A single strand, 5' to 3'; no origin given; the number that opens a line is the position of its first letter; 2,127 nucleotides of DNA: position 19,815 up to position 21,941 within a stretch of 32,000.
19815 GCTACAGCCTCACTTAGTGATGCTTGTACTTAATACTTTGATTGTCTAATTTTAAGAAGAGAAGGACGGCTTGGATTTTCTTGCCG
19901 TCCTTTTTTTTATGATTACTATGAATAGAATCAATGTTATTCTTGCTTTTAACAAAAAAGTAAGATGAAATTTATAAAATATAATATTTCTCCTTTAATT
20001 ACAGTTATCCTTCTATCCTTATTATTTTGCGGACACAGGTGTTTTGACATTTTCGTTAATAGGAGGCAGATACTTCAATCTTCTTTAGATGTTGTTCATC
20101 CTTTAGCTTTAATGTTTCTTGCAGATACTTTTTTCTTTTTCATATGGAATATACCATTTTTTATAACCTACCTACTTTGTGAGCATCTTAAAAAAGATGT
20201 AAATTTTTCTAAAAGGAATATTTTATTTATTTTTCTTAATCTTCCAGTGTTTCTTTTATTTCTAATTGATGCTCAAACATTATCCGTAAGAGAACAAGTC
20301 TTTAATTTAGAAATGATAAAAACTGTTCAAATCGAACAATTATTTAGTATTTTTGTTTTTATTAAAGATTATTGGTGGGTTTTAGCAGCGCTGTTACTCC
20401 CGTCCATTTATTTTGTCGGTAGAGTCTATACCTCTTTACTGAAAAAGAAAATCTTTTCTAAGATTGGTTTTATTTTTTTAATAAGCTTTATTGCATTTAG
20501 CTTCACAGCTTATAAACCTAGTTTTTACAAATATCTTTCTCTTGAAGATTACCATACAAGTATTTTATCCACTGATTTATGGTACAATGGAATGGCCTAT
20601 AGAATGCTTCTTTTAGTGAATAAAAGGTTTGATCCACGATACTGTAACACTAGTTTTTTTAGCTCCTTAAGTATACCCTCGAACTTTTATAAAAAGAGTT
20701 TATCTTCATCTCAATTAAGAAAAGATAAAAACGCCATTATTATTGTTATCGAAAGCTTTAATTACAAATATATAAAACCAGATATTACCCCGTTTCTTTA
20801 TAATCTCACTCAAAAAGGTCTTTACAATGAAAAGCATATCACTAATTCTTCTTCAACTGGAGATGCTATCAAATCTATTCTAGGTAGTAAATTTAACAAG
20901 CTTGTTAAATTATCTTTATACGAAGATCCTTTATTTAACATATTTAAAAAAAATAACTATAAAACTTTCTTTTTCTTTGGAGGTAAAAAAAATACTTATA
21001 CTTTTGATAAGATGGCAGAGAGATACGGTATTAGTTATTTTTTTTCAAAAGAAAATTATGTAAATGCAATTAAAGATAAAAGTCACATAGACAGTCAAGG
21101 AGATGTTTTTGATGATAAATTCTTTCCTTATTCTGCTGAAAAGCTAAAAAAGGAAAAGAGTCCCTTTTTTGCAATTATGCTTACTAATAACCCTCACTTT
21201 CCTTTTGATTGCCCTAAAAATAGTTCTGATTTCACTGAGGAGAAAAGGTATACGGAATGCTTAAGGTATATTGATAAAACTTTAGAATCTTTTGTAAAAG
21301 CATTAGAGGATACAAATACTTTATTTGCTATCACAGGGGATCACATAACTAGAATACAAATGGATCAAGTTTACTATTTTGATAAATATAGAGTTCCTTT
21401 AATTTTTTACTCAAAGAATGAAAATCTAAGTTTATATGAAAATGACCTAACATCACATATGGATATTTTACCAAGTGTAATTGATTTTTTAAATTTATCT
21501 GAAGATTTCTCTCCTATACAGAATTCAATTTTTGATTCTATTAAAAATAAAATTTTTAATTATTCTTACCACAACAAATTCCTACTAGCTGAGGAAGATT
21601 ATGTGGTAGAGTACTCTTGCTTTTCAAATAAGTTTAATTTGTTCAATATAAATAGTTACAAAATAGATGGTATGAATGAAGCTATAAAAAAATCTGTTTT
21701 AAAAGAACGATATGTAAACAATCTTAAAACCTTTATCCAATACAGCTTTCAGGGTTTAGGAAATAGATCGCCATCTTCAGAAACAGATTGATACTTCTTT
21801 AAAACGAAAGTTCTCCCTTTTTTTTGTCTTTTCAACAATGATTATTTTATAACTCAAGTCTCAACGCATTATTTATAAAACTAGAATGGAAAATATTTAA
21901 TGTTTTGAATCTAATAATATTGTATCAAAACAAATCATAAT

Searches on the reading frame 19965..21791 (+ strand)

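Call 18: search_protein_families(library=padloc, proteins=[window:19965-21791:+], max_evalue=0.01)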
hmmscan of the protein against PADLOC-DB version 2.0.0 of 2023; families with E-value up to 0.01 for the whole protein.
window:19965-21791:+ (608 aa): 0 families

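Call 19: search_protein_families(library=pfam, proteins=[window:19965-21791:+], max_evalue=0.001)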
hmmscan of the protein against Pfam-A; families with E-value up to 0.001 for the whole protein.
window:19965-21791:+ (608 aa): 2 families
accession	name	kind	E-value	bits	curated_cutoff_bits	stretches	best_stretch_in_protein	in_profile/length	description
PF00884.28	Sulfatase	-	1.8e-31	110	25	1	255-509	1-299/301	Sulfatase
PF01676.23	Metalloenzyme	-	2.8e-05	24.2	24.3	1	427-511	167-250/252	Metalloenzyme superfamily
